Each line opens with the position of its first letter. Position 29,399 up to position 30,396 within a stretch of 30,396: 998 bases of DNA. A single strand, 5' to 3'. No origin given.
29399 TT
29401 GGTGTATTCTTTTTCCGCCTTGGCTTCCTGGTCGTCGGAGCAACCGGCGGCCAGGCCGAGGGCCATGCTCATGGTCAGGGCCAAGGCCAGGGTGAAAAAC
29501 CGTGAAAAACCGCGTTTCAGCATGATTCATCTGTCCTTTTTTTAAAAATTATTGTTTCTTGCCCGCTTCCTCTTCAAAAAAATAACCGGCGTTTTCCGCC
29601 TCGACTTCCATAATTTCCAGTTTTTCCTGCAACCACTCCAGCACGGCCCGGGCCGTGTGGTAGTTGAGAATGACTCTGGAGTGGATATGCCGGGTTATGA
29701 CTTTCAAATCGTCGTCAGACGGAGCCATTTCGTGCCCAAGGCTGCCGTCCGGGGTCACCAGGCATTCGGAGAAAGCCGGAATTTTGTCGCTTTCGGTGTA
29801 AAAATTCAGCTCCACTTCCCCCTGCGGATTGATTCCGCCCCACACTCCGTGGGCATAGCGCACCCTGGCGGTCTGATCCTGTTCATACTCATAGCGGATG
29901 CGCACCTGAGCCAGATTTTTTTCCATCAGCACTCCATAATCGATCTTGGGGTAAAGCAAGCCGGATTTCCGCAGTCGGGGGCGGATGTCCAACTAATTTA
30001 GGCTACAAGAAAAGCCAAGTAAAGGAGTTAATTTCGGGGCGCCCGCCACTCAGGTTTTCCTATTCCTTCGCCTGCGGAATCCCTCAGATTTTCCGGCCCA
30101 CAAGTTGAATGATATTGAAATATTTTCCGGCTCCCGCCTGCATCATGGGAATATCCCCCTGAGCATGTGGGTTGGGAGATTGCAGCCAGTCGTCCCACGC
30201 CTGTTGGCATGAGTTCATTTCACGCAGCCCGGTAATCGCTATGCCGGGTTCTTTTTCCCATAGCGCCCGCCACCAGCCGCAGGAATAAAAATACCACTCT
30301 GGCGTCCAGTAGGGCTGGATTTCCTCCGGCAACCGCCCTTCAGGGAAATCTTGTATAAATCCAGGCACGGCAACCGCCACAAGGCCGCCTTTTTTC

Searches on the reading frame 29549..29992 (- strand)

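Call 12: search_protein_families(library=pfam, proteins=[window:29549-29992:-], max_evalue=0.01)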
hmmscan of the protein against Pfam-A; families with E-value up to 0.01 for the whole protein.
window:29549-29992:- (147 aa): 0 families

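Call 92: search_protein_families(library=pfam, proteins=[window:29549-29992:-], max_evalue=1)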
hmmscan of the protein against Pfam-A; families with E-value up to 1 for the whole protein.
window:29549-29992:- (147 aa): 1 family
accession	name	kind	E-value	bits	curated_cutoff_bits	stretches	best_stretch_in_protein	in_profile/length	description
PF11950.13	DUF3467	-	0.013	16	25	1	100-127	55-82/92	Protein of unknown function (DUF3467)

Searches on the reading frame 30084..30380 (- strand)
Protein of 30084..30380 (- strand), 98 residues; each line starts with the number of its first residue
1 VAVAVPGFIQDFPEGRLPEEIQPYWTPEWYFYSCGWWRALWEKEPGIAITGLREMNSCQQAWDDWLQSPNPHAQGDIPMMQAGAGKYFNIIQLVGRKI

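Call 13: search_protein_families(library=pfam, proteins=[window:30084-30380:-], max_evalue=0.01)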
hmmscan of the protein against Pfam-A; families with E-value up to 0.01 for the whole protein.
window:30084-30380:- (98 aa): 0 families

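Call 92: search_protein_families(library=pfam, proteins=[window:30084-30380:-], max_evalue=1)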
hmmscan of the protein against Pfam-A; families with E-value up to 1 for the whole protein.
window:30084-30380:- (98 aa): 1 family
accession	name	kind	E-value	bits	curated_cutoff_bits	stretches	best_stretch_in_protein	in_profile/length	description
PF09722.15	Xre_MbcA_ParS_C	-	0.14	12.6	24.5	1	61-81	11-31/51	Antitoxin Xre/MbcA/ParS C-terminal toxin-binding domain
